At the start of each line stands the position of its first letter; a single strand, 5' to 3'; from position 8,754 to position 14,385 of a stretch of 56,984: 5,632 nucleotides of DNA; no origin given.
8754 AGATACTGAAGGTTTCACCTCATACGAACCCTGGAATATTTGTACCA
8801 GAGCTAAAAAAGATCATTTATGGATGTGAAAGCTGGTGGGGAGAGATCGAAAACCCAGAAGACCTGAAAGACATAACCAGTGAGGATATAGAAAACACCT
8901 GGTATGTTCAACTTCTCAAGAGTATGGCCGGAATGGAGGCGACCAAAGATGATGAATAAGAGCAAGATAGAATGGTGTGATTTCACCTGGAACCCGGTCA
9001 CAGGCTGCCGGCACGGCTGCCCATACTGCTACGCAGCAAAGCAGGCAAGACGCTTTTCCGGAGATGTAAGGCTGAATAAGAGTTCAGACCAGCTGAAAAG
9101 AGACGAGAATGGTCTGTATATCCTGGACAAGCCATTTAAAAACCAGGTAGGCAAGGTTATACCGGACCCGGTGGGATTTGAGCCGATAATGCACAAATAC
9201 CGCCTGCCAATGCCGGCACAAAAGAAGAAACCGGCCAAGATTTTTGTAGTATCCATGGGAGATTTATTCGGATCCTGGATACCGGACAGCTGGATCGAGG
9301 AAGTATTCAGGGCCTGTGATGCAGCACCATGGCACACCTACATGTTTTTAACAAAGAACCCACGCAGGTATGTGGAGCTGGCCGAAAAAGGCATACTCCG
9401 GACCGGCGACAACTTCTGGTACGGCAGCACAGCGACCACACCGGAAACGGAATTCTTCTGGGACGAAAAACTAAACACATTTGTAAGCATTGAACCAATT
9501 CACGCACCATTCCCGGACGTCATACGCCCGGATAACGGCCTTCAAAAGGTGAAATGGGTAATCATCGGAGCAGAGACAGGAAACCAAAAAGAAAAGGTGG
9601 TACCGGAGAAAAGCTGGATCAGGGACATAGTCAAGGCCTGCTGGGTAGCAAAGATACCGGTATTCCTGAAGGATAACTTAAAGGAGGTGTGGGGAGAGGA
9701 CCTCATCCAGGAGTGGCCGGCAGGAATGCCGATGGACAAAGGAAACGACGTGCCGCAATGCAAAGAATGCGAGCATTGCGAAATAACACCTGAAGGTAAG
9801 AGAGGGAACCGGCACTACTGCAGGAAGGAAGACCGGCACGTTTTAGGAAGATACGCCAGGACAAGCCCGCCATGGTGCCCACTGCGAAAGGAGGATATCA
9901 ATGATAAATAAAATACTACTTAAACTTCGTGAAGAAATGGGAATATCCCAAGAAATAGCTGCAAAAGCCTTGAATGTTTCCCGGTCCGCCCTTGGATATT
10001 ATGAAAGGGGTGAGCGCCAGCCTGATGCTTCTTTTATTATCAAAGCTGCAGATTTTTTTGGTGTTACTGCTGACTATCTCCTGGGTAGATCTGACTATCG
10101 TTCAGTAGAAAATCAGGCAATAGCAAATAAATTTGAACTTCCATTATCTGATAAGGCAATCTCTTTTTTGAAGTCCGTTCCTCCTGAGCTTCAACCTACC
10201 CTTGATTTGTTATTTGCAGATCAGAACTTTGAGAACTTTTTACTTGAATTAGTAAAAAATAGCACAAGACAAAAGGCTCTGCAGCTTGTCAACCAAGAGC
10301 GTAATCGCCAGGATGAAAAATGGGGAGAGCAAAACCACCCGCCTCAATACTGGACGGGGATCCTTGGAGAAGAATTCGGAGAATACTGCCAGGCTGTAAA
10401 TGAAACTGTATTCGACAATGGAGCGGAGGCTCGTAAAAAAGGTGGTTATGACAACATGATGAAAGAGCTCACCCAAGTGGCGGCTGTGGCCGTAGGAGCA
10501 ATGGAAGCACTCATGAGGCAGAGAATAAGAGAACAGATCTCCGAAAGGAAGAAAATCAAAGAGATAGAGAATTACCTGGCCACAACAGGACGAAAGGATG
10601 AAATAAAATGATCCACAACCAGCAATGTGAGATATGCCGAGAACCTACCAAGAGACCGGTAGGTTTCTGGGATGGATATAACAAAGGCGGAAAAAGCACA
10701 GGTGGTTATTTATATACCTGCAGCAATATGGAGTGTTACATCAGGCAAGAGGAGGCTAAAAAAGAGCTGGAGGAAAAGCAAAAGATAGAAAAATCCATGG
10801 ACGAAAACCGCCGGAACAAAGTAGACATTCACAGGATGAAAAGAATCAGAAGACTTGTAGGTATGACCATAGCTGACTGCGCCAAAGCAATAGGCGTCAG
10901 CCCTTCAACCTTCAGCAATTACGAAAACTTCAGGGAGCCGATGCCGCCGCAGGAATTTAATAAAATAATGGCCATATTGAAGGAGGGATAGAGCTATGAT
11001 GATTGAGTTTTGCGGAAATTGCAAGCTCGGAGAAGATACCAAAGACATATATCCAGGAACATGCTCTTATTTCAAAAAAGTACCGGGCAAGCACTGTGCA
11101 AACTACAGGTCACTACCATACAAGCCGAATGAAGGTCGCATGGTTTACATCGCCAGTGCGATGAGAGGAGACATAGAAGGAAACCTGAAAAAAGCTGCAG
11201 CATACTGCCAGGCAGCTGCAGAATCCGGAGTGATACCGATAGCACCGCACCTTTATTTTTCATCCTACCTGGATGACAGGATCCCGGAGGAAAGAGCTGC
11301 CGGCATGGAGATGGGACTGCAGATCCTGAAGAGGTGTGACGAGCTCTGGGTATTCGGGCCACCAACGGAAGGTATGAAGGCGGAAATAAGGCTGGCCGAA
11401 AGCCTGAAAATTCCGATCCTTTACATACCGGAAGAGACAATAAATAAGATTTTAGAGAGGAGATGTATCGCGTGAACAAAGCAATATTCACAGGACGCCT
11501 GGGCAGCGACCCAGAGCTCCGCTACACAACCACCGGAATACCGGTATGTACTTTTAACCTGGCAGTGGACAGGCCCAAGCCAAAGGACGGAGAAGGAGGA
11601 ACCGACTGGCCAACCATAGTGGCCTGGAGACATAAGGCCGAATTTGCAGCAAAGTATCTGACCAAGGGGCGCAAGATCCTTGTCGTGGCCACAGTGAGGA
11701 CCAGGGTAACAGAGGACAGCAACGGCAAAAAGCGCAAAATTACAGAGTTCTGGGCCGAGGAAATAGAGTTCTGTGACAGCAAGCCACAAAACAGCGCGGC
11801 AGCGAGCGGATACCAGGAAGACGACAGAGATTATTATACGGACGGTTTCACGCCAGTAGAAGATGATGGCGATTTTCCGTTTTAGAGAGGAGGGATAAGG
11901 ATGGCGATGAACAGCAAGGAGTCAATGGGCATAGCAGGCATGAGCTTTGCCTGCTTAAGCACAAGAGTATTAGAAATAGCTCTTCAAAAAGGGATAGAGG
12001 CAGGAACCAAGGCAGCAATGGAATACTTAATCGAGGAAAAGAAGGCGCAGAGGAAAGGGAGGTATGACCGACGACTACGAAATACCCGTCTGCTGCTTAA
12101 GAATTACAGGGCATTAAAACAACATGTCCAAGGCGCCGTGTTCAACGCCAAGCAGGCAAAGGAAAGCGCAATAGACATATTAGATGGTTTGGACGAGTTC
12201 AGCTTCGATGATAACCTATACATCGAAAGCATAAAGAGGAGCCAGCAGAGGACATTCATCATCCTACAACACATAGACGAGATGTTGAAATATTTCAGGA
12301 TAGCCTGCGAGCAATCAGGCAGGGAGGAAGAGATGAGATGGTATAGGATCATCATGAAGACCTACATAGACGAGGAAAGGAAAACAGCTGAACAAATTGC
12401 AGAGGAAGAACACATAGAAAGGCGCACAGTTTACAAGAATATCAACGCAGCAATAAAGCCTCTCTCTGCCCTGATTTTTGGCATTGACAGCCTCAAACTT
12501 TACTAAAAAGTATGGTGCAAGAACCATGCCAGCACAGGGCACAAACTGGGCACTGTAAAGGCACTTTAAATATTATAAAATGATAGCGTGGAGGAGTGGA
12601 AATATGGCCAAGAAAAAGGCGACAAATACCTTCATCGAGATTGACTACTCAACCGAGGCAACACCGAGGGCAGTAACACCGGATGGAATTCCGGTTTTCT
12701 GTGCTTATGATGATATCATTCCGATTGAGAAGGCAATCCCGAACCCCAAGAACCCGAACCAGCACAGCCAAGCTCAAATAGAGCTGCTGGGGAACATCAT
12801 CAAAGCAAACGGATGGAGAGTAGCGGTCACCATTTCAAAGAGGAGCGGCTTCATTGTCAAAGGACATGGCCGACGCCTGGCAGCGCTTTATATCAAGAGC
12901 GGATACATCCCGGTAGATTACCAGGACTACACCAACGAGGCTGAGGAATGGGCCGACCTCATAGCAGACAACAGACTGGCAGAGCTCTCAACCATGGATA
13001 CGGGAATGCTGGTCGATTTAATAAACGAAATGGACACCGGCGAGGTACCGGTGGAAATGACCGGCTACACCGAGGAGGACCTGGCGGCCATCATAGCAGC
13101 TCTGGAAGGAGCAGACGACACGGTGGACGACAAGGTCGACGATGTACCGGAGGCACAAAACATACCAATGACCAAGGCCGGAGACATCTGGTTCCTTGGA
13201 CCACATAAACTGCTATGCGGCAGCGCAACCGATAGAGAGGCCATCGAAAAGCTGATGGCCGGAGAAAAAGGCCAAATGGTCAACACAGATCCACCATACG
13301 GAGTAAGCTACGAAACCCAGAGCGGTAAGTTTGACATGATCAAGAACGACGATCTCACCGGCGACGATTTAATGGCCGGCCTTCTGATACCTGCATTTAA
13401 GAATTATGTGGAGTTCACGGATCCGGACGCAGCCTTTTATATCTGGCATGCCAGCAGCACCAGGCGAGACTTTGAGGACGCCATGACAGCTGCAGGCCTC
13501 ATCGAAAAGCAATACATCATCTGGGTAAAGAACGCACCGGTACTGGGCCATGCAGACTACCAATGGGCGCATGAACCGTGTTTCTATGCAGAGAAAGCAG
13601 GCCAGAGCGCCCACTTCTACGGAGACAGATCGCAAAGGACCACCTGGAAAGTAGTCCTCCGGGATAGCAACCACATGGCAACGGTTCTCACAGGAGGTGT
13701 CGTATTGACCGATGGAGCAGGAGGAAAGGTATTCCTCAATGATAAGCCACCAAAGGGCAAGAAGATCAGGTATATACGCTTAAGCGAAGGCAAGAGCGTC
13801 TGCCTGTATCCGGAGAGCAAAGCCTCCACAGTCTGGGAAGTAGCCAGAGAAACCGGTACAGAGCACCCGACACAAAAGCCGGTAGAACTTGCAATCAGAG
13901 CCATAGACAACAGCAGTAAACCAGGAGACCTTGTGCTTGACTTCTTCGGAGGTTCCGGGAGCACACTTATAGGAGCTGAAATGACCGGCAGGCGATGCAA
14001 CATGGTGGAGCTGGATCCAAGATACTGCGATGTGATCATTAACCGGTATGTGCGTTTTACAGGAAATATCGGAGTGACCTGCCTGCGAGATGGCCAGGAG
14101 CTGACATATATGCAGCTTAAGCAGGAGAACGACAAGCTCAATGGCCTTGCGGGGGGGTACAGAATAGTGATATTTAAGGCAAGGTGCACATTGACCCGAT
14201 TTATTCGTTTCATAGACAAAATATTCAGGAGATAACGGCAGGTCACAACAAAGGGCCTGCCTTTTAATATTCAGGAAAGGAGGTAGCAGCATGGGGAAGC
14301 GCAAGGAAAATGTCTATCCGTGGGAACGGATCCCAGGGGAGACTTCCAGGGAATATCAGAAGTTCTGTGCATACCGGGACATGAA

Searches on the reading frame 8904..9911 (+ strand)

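Call 100: search_protein_families(library=pfam, proteins=[window:8904-9911:+], max_evalue=0.001)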
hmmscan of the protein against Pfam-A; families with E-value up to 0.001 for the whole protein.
window:8904-9911:+ (335 aa): 1 family
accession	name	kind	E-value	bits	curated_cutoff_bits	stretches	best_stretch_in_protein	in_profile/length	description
PF07505.17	DUF5131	-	2.1e-39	135.9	28.9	1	19-257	1-214/243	Protein of unknown function (DUF5131)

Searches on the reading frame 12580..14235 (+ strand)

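Call 100: search_protein_families(library=pfam, proteins=[window:12580-14235:+], max_evalue=0.001)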
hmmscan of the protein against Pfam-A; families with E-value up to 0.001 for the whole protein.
window:12580-14235:+ (551 aa): 1 family
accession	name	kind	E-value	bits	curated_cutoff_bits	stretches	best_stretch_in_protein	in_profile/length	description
PF01555.25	N6_N4_Mtase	-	5.4e-24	85.8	26.7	1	232-486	2-219/221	DNA methylase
